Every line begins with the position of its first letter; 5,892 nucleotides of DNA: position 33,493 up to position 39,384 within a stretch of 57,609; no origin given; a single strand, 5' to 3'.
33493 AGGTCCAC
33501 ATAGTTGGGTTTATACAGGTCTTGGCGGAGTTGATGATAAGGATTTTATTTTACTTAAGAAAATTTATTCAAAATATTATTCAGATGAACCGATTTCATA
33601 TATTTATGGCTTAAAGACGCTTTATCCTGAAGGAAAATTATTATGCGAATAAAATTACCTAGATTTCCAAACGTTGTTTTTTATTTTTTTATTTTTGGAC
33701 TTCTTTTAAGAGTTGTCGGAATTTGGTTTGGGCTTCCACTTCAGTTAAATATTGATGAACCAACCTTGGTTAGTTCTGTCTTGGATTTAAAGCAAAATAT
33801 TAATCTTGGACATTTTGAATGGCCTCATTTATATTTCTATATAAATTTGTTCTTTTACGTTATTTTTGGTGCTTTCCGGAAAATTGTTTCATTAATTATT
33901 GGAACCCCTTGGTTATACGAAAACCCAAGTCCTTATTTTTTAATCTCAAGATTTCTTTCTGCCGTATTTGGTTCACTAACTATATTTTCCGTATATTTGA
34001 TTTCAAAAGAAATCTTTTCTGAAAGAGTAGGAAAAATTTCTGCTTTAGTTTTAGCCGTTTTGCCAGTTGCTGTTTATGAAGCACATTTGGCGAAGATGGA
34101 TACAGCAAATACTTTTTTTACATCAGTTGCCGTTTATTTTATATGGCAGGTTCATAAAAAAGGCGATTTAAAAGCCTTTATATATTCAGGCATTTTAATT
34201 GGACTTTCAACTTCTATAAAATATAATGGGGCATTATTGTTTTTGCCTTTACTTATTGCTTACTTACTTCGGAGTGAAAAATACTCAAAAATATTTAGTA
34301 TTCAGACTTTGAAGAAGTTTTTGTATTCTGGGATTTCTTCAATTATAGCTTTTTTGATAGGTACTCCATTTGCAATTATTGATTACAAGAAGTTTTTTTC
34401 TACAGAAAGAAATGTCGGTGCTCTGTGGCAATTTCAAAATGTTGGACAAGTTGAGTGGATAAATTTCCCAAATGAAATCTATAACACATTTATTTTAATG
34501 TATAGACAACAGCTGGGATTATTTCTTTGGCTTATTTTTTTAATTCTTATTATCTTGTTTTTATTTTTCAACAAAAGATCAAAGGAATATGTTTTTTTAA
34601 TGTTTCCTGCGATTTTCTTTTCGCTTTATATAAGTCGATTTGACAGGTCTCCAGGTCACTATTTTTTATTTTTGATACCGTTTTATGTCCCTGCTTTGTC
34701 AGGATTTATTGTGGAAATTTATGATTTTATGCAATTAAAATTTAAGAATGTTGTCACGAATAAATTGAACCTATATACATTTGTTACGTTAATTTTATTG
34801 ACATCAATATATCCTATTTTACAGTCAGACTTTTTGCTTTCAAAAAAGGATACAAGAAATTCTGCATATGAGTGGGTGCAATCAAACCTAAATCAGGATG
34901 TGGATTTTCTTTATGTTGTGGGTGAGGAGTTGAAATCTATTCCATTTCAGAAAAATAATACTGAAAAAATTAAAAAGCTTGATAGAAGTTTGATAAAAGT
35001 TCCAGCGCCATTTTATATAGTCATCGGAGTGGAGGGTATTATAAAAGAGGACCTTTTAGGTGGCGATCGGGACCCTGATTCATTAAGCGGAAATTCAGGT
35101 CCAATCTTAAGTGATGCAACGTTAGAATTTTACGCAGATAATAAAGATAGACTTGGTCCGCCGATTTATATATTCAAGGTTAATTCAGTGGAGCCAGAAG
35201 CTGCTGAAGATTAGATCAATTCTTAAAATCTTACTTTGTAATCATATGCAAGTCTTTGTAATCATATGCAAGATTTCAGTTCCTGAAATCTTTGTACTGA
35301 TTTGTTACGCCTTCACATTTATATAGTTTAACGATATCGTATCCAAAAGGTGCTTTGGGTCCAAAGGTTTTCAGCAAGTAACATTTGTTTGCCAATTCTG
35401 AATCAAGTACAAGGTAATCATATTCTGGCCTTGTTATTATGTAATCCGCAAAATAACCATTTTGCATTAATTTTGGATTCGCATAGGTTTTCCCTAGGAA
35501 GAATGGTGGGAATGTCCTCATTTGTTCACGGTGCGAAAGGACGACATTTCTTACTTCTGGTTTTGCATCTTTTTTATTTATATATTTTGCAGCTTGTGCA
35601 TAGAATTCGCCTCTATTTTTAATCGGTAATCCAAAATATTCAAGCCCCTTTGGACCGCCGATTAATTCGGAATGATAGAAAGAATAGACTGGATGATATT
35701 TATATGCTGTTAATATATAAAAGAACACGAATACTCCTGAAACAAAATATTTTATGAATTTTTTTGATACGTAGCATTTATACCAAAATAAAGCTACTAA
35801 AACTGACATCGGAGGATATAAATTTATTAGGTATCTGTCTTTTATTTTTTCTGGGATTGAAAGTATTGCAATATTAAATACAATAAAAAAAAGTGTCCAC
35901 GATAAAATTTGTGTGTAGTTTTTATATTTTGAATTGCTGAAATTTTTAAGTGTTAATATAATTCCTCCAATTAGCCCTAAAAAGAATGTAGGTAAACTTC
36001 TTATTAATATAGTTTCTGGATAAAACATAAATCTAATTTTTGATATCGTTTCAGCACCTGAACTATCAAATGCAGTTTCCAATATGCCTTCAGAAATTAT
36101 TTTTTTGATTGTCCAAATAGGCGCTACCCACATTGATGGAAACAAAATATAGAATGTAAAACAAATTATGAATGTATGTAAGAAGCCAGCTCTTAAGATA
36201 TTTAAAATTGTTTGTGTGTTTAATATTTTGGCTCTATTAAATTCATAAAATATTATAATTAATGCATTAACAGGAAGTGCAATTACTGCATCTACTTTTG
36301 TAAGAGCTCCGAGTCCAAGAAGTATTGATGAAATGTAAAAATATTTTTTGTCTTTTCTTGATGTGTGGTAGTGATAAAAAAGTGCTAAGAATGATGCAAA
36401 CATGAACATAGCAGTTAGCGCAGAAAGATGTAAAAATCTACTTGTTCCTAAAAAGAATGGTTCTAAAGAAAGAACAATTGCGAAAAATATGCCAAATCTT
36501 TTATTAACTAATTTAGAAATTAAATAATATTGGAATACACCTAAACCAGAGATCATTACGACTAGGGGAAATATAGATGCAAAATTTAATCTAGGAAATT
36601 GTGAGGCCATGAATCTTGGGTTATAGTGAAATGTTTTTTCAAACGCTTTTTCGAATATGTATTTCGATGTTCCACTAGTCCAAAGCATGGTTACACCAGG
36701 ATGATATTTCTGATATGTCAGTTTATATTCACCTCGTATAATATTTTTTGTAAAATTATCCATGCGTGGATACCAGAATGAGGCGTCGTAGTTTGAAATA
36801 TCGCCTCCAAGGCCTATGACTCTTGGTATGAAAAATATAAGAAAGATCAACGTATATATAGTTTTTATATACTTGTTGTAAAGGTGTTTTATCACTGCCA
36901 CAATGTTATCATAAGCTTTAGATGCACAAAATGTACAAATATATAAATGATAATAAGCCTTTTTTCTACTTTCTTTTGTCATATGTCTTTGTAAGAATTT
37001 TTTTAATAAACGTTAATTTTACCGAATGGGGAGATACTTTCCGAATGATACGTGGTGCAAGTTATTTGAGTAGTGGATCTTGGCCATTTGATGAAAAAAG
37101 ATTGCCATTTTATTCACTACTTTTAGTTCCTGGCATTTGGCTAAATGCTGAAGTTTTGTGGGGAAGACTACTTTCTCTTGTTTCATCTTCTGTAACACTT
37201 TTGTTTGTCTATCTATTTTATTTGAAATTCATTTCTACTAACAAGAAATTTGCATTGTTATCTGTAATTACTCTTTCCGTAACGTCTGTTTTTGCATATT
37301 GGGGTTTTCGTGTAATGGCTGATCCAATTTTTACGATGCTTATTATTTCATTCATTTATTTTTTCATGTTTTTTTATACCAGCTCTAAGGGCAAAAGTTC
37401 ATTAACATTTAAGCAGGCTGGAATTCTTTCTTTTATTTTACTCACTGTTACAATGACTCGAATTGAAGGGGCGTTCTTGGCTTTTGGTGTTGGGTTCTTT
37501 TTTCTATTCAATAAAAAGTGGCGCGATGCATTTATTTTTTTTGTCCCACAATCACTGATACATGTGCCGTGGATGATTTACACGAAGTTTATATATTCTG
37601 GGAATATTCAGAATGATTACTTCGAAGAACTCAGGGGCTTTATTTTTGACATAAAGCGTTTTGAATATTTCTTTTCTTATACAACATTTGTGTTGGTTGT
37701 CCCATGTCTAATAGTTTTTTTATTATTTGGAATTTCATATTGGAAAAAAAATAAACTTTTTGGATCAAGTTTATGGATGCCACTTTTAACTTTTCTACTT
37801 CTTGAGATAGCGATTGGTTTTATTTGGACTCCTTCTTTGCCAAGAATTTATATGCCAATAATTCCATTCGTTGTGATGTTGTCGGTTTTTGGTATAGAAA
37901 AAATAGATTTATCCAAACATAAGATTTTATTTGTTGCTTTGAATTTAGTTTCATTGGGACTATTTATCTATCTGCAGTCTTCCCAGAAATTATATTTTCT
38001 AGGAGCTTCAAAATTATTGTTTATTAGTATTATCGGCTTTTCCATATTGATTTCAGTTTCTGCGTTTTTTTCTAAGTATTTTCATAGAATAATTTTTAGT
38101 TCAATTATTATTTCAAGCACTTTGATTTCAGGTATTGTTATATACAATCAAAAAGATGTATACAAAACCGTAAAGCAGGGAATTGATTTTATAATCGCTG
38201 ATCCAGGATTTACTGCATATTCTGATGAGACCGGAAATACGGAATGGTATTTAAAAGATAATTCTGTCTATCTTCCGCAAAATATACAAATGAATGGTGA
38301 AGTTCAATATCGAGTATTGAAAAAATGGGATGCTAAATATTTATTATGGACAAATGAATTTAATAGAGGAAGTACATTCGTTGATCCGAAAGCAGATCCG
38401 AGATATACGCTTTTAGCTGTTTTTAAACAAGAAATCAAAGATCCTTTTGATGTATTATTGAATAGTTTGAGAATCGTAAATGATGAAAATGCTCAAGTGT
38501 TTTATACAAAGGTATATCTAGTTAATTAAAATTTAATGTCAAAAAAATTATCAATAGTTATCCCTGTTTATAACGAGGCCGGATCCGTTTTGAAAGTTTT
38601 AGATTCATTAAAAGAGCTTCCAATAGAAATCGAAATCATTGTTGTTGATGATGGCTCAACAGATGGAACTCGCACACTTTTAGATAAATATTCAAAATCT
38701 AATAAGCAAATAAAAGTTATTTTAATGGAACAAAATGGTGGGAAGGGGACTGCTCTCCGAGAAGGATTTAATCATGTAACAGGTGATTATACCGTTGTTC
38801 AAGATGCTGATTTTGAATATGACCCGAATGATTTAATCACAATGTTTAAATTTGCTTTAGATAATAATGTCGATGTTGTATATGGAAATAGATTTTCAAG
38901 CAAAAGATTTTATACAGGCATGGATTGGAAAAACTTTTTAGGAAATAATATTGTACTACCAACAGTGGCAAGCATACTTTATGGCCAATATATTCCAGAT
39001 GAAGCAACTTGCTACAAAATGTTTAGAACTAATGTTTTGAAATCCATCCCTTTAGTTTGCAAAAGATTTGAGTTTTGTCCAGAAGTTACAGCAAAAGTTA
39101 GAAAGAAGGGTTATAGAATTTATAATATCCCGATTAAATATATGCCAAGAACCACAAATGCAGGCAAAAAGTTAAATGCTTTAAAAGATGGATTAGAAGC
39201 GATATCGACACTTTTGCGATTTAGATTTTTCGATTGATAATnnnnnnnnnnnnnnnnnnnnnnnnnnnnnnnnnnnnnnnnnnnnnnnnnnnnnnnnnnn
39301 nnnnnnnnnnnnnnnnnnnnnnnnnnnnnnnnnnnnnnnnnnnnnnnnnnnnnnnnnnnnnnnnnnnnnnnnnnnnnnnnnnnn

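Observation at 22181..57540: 35-kb envelope-glycan island with about ten GT-C-type membrane glycosyltransferases fed by three polyprenol-phosphate-sugar synthase-like genes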

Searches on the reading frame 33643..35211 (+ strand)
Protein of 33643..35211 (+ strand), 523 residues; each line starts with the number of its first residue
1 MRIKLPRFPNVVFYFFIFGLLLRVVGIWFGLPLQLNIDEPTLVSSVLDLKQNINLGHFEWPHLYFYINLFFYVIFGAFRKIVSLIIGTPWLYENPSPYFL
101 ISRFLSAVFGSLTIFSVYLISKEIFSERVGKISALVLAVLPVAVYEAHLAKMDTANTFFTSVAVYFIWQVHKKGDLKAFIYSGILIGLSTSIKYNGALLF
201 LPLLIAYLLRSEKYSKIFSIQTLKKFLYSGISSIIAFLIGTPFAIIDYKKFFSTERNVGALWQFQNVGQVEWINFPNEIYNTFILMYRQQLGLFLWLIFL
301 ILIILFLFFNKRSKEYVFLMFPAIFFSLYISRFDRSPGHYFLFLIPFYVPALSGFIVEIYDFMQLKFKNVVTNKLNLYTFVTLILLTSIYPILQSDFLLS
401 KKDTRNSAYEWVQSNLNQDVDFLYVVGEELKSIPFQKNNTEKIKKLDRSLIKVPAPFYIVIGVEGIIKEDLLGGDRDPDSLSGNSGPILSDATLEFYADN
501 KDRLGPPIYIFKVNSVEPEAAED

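Call 4: search_protein_families(library=pfam, proteins=[window:33643-35211:+], max_evalue=0.01)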
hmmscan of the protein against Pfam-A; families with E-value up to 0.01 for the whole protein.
window:33643-35211:+ (523 aa): 3 families
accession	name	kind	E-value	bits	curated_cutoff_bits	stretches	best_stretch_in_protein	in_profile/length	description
PF13231.12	PMT_2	-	1.3e-18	68.2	26.1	1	103-227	25-145/160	Dolichyl-phosphate-mannose-protein mannosyltransferase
PF02366.24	PMT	-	5.8e-10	39.6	22.7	1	97-245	81-232/245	Dolichyl-phosphate-mannose-protein mannosyltransferase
PF09594.16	GT87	-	3.7e-05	24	25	1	106-321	27-224/237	Glycosyltransferase family 87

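Call 69: search_protein_families(library=ncbifam, proteins=[window:33643-35211:+], max_evalue=0.00001)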
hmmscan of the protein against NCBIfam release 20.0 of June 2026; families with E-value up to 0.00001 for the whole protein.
window:33643-35211:+ (523 aa): 0 families

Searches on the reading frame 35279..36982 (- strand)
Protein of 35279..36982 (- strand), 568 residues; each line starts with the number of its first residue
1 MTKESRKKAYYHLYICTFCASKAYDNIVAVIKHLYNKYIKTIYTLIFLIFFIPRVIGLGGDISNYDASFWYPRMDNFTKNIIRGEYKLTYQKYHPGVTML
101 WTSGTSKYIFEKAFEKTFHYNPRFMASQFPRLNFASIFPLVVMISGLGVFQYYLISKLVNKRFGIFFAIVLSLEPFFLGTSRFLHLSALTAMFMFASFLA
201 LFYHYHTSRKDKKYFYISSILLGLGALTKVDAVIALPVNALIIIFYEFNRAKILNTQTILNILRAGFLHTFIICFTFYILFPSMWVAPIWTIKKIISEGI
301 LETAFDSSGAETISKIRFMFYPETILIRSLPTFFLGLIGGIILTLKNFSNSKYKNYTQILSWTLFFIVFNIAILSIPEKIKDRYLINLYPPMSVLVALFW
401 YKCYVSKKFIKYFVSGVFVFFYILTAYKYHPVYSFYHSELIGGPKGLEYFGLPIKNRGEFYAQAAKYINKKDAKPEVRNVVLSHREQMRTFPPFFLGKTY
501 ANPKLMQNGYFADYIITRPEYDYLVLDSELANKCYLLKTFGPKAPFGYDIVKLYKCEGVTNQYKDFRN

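Call 4: search_protein_families(library=pfam, proteins=[window:35279-36982:-], max_evalue=0.01)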
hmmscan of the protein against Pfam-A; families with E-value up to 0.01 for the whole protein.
window:35279-36982:- (568 aa): 1 family
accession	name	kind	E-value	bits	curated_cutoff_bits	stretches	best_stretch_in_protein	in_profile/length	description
PF13231.12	PMT_2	-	8.3e-07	29.8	26.1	1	129-260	17-145/160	Dolichyl-phosphate-mannose-protein mannosyltransferase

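Call 69: search_protein_families(library=ncbifam, proteins=[window:35279-36982:-], max_evalue=0.00001)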
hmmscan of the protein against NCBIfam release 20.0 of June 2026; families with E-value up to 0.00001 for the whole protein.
window:35279-36982:- (568 aa): 0 families

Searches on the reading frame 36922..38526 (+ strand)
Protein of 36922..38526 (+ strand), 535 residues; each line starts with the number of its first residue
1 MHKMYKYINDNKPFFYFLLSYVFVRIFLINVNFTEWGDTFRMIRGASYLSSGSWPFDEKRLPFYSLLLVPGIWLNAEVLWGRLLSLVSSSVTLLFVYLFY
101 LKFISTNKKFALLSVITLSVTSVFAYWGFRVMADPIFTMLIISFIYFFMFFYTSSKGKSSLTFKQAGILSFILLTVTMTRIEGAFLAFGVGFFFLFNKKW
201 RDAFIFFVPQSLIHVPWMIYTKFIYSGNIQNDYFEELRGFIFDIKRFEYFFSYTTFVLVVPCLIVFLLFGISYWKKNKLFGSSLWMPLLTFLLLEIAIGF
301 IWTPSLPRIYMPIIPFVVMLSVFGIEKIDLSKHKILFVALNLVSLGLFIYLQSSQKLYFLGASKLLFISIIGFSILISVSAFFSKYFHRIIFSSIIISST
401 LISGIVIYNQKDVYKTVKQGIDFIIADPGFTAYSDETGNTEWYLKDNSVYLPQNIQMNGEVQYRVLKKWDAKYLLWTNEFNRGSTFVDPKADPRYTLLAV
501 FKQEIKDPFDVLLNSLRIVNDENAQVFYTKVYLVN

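Call 4: search_protein_families(library=pfam, proteins=[window:36922-38526:+], max_evalue=0.01)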
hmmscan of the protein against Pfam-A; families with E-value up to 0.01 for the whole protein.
window:36922-38526:+ (535 aa): 1 family
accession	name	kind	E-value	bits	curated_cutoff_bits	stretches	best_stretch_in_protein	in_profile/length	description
PF13231.12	PMT_2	-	0.00018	22.2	26.1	1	82-202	25-136/160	Dolichyl-phosphate-mannose-protein mannosyltransferase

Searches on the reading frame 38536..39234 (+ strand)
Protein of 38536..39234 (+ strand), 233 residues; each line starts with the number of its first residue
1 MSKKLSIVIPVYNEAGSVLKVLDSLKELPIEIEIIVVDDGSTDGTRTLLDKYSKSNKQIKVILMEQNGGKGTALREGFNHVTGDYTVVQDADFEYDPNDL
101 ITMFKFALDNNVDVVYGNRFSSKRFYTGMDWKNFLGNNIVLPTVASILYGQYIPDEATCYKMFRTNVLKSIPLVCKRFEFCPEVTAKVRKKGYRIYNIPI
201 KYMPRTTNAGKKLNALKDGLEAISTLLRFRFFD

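Call 4: search_protein_families(library=pfam, proteins=[window:38536-39234:+], max_evalue=0.01)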
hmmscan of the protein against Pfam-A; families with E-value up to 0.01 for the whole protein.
window:38536-39234:+ (233 aa): 4 families
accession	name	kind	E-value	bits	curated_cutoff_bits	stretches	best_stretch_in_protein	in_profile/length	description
PF00535.33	Glycos_transf_2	-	1.2e-39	136.4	23.3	1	6-170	1-166/168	Glycosyl transferase family 2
PF13641.12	Glyco_tranf_2_3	-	2.8e-09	37.8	27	1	5-124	3-128/230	Glycosyltransferase like family 2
PF10111.15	Glyco_tranf_2_2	-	3.2e-06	27.3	27.3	1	6-107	1-106/276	Glycosyltransferase like family 2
PF13704.12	Glyco_tranf_2_4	-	0.0016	19.3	27.5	1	33-92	21-81/98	Glycosyl transferase family 2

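Call 14: search_protein_families(library=ncbifam, proteins=[window:38536-39234:+], max_evalue=0.001)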
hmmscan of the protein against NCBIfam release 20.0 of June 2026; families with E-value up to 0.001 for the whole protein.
window:38536-39234:+ (233 aa): 23 families
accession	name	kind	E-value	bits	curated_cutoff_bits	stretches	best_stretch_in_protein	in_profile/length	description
TIGR04182.1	glyco_TIGR04182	equivalog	6.1e-34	117.7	325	1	5-228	2-216/293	S-layer glycoprotein N-glycosyltransferase AglJ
NF007482.0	PRK10073.1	equivalog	4.8e-20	71.8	423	1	2-118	5-121/334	glycosyltransferase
NF007986.1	PRK10714.1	equivalog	8.8e-19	67.7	529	1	3-121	6-128/316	undecaprenyl-phosphate 4-deoxy-4-formamido-L-arabinose transferase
TIGR03937.1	PgaC_IcaA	equivalog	2.5e-18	66.3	422.3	1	3-118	45-162/407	poly-beta-1,6-N-acetyl-D-glucosamine synthase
NF041391.1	DPhHxTase_Halo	equivalog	9.3e-18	64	375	1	11-227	3-206/213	dolichyl-phosphate hexose transferase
NF047588.1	GlcsyltransPgfSStrep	equivalog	7.6e-17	61.5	500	1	4-119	2-121/308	glycosyltransferase PgfS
NF047683.1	TeichurnBiosyTuaG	equivalog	1.6e-15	57.4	400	1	3-113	6-117/252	teichuronic acid biosynthesis protein TuaG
NF041875.1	EPS_EpsD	equivalog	2.3e-14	53.5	370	1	5-117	1-114/325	exopolysaccharide biosynthesis glycosyltransferase EpsD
TIGR04283.1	glyco_like_mftF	equivalog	1.1e-13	51.3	182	1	5-124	1-115/221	TIGR04283 family arsenosugar biosynthesis glycosyltransferase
NF058614.1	PPMAGASynPpgS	equivalog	3.3e-13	49.6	370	1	7-219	4-212/226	polyprenyl-phospho-N-acetylgalactosaminyl synthase PpgS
TIGR03965.1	mycofact_glyco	equivalog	1.4e-10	40.7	280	1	4-112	75-184/467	mycofactocin biosynthesis glycosyltransferase MftF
NF045692.1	OglycostaseCruG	equivalog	2.9e-10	39.7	600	1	4-115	42-160/386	2'-O-glycosyltransferase CruG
TIGR03111.1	glyc2_xrt_Gpos1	hypoth_equivalog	4.6e-10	38.9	363.95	1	5-123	51-173/439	TIGR03111 family XrtG-associated glycosyltransferase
NF010496.0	PRK13915.1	equivalog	4.8e-10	39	262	1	3-104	31-138/307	glucosyl-3-phosphoglycerate synthase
NF038302.1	EPS_HpsE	equivalog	8.5e-10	38.1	300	1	4-120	2-124/307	hormogonium polysaccharide biosynthesis glycosyltransferase HpsE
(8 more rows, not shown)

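Call 62: search_solved_structures(query=window:38536-39234:+, max_evalue=0.001)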
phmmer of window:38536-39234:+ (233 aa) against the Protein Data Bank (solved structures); distinct sequences matched with E-value up to 0.001: 30.
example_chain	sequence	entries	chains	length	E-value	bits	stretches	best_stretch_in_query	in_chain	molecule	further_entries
9hwj_A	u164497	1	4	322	3.4e-16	63.1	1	3-121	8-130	Undecaprenyl-phosphate 4-deoxy-4-formamido-L-arabinose transferase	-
5eke_A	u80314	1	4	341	1.4e-15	61.1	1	4-224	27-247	Uncharacterized glycosyltransferase sll0501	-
5ekp_C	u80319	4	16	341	4.8e-15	59.4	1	4-187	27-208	Uncharacterized glycosyltransferase sll0501 | Glycosyltransferase sll0501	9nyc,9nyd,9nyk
9nye_A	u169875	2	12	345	4.9e-15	59.3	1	4-187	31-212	Glycosyltransferase sll0501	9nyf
9bhc_C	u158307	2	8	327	5.9e-14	55.8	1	3-116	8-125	Undecaprenyl-phosphate 4-deoxy-4-formamido-L-arabinose transferase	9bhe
8vxh_A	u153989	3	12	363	7.5e-14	55.4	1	3-116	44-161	Undecaprenyl-phosphate 4-deoxy-4-formamido-L-arabinose transferase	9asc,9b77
2z87_A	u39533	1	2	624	3.3e-13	53.3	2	5-117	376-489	Chondroitin synthase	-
2z86_A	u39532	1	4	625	3.4e-13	53.3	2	5-117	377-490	Chondroitin synthase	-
5mlz_A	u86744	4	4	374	1.5e-12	51.2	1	2-206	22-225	Dolichol monophosphate mannose synthase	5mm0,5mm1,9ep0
5hea_A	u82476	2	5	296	7.8e-12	48.8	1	4-118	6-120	Putative glycosyltransferase (GalT1)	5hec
6yv7_B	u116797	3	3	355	1.3e-11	48.1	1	4-112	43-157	Glycosyl transferase, family 2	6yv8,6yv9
6yv7_A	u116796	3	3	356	1.3e-11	48.1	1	4-112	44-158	Glycosyl transferase, family 2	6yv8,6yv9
3bcv_A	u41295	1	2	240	4.7e-11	46.3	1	3-117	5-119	Putative glycosyltransferase protein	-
8bz4_A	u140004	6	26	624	5.4e-10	42.8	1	4-138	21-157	Glycosyltransferase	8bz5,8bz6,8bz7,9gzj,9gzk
8bz8_A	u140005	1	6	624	5.4e-10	42.8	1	4-138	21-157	Glycosyltransferase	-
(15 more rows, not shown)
